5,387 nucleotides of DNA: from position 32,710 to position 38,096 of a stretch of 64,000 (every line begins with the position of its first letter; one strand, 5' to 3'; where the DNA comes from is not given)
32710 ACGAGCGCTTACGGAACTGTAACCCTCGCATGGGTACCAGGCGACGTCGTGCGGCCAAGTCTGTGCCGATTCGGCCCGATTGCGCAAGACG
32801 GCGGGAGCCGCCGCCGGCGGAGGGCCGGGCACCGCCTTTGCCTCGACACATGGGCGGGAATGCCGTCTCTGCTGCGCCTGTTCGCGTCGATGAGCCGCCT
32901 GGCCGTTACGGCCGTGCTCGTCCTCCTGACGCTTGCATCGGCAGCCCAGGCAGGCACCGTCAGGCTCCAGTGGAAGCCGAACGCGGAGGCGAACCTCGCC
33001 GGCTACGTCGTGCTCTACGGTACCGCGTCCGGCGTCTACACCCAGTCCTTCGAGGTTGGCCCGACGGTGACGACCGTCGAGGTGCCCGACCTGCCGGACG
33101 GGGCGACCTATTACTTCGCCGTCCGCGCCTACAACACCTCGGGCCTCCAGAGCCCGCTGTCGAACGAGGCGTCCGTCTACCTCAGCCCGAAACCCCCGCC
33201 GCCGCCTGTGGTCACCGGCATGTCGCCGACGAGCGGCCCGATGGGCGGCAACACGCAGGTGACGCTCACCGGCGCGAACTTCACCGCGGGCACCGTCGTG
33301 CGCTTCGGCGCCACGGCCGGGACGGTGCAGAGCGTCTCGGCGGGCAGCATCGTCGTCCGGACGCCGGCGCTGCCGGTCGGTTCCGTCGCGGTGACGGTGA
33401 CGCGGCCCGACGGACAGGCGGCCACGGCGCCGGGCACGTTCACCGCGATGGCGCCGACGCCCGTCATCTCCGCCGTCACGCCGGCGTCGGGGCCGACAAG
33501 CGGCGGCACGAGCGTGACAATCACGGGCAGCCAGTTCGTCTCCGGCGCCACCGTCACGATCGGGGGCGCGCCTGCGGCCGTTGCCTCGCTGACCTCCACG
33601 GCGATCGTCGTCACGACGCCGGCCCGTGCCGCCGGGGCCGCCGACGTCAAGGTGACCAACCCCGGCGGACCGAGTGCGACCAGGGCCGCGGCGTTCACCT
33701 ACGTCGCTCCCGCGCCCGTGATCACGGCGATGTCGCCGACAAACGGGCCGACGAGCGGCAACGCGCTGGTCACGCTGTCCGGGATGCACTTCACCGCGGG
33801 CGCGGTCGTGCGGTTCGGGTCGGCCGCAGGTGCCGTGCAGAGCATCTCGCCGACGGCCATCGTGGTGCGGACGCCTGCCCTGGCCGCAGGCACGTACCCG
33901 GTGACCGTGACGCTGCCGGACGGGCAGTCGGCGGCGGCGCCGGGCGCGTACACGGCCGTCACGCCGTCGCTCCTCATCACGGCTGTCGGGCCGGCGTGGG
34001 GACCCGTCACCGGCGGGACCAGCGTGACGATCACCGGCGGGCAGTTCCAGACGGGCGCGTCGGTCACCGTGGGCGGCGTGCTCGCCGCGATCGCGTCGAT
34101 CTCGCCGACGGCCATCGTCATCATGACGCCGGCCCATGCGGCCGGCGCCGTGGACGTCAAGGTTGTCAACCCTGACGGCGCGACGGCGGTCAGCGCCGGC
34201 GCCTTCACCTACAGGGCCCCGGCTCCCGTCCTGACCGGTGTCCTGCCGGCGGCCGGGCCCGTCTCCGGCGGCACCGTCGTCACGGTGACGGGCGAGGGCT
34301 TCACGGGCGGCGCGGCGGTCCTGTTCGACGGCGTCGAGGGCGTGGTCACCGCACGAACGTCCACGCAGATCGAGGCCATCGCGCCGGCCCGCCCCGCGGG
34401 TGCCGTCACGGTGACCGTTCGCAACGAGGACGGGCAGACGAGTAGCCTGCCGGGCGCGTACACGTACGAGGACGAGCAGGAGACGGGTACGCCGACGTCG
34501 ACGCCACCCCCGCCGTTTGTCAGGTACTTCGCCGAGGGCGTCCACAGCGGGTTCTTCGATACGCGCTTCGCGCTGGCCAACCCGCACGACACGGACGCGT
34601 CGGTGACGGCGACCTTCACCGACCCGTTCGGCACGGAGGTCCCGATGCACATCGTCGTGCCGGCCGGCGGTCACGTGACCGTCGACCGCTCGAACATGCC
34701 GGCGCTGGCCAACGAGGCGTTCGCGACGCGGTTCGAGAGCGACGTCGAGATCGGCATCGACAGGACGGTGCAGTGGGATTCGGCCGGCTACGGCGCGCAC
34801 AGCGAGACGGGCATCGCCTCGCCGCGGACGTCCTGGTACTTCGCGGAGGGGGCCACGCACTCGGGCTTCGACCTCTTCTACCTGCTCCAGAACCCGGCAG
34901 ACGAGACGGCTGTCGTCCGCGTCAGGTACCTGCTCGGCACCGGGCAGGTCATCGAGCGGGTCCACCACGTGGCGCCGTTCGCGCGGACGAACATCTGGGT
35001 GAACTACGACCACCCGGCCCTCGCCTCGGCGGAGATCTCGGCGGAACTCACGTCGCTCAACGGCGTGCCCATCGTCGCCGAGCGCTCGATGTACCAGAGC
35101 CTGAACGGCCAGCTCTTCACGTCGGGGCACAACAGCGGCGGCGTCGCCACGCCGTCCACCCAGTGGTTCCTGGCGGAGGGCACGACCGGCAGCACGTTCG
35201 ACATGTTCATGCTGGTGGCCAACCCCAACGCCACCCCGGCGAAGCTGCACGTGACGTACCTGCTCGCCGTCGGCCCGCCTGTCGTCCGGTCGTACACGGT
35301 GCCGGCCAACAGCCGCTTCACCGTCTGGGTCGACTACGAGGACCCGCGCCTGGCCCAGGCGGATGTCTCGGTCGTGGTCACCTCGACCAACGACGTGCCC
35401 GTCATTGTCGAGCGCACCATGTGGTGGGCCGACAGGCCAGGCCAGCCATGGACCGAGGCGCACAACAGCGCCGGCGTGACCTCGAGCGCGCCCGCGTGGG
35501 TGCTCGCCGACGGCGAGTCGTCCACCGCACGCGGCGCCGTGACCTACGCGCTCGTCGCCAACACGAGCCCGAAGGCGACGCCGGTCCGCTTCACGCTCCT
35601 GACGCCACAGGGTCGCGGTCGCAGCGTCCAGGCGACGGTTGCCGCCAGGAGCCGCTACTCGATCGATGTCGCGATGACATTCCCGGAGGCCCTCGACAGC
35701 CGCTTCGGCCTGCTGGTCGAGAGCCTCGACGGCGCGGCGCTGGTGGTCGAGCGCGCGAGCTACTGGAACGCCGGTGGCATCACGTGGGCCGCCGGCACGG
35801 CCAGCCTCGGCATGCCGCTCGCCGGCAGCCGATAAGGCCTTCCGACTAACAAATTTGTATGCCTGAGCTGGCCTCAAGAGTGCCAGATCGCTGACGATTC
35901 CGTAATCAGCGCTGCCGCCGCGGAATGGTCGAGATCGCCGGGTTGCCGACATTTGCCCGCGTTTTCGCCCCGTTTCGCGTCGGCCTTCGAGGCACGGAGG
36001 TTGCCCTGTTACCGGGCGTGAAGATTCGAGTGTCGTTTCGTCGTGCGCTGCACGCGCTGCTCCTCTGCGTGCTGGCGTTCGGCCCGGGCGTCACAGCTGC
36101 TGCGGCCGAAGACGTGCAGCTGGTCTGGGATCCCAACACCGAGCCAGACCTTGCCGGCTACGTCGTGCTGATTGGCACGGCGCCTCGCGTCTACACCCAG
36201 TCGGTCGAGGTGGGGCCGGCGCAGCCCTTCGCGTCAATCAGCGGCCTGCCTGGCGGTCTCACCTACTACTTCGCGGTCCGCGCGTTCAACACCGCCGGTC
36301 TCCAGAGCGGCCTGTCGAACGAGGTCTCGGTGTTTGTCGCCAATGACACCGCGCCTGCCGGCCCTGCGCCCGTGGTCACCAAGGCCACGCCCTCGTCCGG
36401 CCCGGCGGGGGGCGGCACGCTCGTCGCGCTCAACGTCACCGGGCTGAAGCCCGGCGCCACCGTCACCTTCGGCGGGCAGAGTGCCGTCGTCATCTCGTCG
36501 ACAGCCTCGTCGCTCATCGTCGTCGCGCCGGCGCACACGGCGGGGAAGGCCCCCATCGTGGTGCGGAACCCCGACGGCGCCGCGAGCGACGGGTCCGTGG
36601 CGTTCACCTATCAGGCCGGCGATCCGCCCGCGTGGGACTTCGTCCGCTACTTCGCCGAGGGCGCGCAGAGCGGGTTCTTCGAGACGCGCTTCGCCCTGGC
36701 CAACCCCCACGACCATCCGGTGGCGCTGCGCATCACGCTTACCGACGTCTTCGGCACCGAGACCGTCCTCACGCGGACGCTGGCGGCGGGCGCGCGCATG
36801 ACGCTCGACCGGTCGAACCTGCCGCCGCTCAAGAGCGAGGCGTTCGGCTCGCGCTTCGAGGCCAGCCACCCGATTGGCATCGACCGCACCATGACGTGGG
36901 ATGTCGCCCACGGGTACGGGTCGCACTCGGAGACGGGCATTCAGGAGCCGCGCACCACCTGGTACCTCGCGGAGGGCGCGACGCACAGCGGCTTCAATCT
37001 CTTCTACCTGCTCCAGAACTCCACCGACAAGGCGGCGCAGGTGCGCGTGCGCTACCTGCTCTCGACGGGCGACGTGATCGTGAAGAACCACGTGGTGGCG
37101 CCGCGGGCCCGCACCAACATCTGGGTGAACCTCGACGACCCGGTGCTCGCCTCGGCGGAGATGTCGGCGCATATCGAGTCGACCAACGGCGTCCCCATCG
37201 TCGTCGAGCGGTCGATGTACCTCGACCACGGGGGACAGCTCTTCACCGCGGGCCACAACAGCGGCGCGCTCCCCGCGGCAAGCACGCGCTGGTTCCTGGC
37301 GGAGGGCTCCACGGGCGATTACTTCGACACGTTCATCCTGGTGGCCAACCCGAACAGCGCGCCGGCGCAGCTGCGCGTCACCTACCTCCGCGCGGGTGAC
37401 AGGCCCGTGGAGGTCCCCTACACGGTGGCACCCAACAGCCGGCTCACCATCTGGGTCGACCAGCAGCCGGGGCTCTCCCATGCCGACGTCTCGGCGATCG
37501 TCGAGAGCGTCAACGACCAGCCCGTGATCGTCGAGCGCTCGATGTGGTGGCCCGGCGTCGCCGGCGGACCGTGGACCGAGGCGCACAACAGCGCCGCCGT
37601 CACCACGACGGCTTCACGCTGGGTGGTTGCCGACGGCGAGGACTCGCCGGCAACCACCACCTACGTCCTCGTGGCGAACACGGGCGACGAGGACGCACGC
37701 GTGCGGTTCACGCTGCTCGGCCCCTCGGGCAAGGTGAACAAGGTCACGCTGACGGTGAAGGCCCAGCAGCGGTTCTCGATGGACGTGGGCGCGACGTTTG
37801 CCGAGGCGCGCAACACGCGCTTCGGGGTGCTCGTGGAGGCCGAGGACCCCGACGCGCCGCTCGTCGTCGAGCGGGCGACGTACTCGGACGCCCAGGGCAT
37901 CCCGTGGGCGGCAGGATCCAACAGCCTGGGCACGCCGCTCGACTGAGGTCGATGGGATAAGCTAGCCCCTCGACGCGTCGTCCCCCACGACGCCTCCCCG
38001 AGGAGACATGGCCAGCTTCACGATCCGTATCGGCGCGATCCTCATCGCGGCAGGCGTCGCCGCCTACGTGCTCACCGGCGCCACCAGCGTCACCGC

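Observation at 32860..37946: Tandem paralogous secreted FN3 / IPT-TIG / fourfold-repeat proteins: candidate undescribed cell-surface module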

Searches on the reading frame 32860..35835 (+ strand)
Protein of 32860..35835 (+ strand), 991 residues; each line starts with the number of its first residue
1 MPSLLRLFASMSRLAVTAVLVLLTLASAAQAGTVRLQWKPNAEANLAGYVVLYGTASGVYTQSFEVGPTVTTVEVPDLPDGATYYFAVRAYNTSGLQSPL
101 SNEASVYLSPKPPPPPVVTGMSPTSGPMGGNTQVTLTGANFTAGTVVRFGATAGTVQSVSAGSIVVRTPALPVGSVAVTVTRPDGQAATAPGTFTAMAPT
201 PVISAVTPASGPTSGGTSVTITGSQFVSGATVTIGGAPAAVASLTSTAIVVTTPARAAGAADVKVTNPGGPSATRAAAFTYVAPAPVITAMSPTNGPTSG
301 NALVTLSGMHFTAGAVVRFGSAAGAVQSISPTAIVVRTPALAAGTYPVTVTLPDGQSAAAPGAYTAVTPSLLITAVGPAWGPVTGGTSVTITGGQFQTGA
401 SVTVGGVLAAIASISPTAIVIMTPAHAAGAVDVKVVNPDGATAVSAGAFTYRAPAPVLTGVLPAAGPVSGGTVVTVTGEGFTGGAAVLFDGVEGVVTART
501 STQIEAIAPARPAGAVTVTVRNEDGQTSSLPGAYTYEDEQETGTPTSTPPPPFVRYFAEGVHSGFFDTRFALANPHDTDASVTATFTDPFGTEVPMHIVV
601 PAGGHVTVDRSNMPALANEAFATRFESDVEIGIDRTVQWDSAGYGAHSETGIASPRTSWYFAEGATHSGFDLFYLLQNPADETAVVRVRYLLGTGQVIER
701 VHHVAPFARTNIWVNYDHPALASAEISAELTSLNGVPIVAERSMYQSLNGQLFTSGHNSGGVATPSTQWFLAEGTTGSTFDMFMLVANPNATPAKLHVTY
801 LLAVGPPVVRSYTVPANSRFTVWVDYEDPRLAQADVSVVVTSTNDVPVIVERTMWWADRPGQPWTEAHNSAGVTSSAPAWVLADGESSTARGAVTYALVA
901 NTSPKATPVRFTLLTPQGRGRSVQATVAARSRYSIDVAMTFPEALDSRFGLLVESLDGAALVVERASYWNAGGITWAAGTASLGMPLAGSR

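Call 3: search_protein_families(library=pfam, proteins=[window:32860-35835:+], max_evalue=0.01)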
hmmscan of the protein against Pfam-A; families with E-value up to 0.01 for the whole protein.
window:32860-35835:+ (991 aa): 6 families
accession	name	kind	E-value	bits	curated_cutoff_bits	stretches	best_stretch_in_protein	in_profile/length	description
PF01833.30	TIG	-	3.5e-79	261.3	20.9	5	201-281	1-84/84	IPT/TIG domain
PF20144.5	TIG_SUH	-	7.6e-08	32.9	24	0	117-172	3-56/94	TIG domain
PF00041.27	fn3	-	9.5e-08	32.6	25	1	27-105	9-82/84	Fibronectin type III domain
PF00924.24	MS_channel_2nd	-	8.8e-06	26.2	20.2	0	136-169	13-46/68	Mechanosensitive ion channel, beta-domain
PF16656.11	Pur_ac_phosph_N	-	0.00032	21.7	30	1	25-93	6-83/93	Purple acid Phosphatase, N-terminal domain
PF02303.23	Phage_DNA_bind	-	0.0032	18.2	25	0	342-371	36-67/82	Helix-destabilising protein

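Call 4: search_protein_families(library=ncbifam, proteins=[window:32860-35835:+], max_evalue=0.01)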
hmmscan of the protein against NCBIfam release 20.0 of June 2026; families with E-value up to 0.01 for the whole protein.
window:32860-35835:+ (991 aa): 3 families
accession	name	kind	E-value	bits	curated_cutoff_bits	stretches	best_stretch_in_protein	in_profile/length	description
NF058597.1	CoaZ_rpt_PGGG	domain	5.1e-47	157.9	30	5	199-280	1-87/88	choice-of-anchor Z repeating domain-containing protein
NF047769.1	LIC10067_lipo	equivalog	1.3e-07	31.1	200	0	455-525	36-115/239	LIC10067 family putative lipoprotein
TIGR03437.1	Soli_cterm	paralog_domain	5.2e-06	26.4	29.05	1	465-529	9-89/225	Solibacter uncharacterized C-terminal domain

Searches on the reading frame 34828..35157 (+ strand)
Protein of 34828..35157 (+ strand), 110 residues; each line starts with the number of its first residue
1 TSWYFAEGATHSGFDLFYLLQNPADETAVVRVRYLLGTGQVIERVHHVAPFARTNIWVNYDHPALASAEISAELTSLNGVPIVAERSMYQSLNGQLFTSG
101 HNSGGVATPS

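Call 9: search_protein_families(library=pfam, proteins=[window:34828-35157:+], max_evalue=10)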
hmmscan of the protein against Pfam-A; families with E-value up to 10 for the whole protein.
seq(110 aa): 0 families

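Call 27: search_solved_structures(query=A2, max_evalue=10, show_alignments=3)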
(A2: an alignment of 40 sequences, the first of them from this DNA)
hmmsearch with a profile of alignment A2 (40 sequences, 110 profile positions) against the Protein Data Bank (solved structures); distinct sequences matched with E-value up to 10: 6.
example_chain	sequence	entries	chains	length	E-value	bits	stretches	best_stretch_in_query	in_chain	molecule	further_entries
2ii7_A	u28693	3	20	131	0.00039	24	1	13-92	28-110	Anabaena sensory rhodopsin transducer protein | Sensory rhodopsin transducer protein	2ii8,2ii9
2iia_A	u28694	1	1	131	0.00045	23.8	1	13-90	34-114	Sensory rhodopsin transducer protein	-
1nc7_A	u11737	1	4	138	0.0013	22.3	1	13-76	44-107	hypothetical protein TM1070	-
6s5y_A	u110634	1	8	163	0.081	16.6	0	13-48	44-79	Group B streptococcal R4 surface protein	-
6czj_A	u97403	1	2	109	0.21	15.2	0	25-61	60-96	b10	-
6czg_A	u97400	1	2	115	1.4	12.6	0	29-61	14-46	b11L5F_LGL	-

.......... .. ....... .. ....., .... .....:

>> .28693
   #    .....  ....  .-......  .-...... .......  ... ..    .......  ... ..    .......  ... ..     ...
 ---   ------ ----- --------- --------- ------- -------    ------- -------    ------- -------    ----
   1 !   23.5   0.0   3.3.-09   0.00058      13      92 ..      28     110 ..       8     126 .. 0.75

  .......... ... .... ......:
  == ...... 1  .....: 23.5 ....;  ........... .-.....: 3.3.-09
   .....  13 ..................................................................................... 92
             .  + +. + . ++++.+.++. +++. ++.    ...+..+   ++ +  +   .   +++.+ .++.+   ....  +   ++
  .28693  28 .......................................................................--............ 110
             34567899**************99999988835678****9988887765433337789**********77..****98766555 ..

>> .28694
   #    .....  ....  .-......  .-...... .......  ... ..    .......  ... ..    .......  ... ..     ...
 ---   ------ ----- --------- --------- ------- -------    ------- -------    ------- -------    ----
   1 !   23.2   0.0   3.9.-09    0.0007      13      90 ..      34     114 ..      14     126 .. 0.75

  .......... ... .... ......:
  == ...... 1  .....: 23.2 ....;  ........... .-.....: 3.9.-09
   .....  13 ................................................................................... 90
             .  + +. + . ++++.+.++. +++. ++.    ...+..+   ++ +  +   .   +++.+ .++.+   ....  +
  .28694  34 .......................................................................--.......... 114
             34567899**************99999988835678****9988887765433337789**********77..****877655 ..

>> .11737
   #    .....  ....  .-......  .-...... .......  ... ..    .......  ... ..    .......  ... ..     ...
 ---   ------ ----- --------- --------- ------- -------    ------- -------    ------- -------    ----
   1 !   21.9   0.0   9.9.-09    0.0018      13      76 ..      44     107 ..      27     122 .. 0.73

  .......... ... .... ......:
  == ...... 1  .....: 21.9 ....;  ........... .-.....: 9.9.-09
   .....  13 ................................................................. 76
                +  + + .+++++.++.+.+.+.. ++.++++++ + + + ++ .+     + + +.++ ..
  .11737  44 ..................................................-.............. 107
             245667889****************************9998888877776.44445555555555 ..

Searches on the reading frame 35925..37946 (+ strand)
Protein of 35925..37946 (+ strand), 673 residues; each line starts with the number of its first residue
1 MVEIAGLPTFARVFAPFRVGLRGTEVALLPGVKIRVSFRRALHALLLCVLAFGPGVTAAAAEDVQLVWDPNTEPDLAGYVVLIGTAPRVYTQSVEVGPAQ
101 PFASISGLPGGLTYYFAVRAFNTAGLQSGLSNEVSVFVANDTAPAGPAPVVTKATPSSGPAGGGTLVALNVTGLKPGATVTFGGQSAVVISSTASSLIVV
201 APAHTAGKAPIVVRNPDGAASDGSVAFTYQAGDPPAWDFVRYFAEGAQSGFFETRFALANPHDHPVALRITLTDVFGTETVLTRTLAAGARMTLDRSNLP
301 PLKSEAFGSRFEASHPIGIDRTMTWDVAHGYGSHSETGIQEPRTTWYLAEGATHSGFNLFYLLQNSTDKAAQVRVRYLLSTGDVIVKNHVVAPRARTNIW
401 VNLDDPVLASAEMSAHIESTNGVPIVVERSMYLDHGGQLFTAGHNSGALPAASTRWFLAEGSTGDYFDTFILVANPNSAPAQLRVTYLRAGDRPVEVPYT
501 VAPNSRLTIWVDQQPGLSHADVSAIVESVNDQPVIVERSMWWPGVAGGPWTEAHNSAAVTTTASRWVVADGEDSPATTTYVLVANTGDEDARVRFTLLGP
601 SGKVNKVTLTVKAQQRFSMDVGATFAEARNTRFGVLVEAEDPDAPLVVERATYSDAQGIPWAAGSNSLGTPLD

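Call 3: search_protein_families(library=pfam, proteins=[window:35925-37946:+], max_evalue=0.01)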
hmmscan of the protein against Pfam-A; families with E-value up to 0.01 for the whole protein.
window:35925-37946:+ (673 aa): 2 families
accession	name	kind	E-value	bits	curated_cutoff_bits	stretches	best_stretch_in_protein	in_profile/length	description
PF01833.30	TIG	-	3.8e-14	52.9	20.9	1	149-229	1-84/84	IPT/TIG domain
PF18986.5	DUF5719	-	3.5e-07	30.1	26.2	1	563-666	51-156/319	Family of unknown function (DUF5719)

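Call 4: search_protein_families(library=ncbifam, proteins=[window:35925-37946:+], max_evalue=0.01)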
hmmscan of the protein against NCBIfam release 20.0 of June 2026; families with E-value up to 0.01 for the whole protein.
window:35925-37946:+ (673 aa): 1 family
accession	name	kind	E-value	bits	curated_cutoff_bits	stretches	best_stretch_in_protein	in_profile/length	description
NF058597.1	CoaZ_rpt_PGGG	domain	1e-07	31.9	30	1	147-228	1-87/88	choice-of-anchor Z repeating domain-containing protein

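Call 58: predict_structure(alignment_id=A3)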
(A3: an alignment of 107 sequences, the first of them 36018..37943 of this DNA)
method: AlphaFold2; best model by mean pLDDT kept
length: 642 residues; sequences in the alignment: 107
mean_pLDDT: 92.0   pTM: 0.79
mean pLDDT of the five models: 92.0, 91.7, 91.6, 91.3, 91.0
residues with pLDDT >= 90: 496; 70-90: 115; 50-70: 18; < 50: 13
segments of 3 or more residues with pLDDT < 50: 1-5, 21-26
pLDDT, mean of each block of 10 residues (from residue 1): 46 53 48 89 95 87 93 90 92 89 83 85 95 91 92 90 91 96 94 96 87 94 97 96 88 95 90 89 98 87 96 98 96 94 97 96 92 97 98 98 90 96 98 95 98 98 98 98 96 98 98 82 96 98 98 98 98 97 98 98 98 98 92 96 93
secondary structure, 60 per line:
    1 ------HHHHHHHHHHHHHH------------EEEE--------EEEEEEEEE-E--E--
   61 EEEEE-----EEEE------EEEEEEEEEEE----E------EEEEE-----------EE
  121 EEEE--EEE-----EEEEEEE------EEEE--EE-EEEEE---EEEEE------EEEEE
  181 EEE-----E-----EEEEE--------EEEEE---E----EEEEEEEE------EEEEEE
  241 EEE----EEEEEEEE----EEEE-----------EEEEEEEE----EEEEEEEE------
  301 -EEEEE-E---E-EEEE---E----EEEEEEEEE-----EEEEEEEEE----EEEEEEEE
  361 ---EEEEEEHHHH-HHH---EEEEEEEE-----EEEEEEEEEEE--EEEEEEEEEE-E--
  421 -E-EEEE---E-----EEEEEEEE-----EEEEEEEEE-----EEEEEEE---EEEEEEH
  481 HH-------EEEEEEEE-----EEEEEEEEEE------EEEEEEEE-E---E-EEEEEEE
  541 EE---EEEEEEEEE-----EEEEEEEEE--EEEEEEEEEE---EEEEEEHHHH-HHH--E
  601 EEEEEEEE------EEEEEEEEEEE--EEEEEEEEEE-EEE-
elements in order: H7-20 E33-36 E45-53 E61-65 E71-74 E81-91 E103-107 E119-124 E127-129 E135-141 E148-151 E157-161 E165-169 E176-183 E195-199 E208-212 E221-228 E235-243 E248-255 E260-263 E275-282 E287-294 E302-306 E314-317 E326-334 E340-348 E353-360 E364-369 H370-373 E381-388 E394-404 E407-416 E424-427 E437-444 E450-458 E464-470 E474-479 E490-497 E503-512 E519-526 E534-542 E546-554 E560-568 E571-580 E584-589 H590-593 E600-608 E615-625 E628-637 E639-641

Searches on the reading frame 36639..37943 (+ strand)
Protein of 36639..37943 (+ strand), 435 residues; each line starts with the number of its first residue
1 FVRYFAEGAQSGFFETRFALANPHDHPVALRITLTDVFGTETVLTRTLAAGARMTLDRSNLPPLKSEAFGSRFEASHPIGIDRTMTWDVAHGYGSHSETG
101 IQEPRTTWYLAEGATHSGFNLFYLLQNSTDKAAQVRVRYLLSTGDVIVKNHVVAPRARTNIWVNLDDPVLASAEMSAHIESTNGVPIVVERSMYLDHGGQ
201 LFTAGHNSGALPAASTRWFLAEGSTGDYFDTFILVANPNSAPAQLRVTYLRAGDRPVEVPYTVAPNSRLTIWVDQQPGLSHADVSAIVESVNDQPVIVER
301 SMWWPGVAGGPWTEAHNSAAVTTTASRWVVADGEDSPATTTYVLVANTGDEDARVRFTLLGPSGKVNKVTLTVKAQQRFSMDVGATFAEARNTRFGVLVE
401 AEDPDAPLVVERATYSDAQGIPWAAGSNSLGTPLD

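Call 9: search_protein_families(library=pfam, proteins=[window:36639-37943:+], max_evalue=10)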
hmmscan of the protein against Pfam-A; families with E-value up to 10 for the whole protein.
seq(435 aa): 1 family
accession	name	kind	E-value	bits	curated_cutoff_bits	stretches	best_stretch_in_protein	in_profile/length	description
PF18986.5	DUF5719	-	6.9e-10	39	26.2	2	325-428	51-156/319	Family of unknown function (DUF5719)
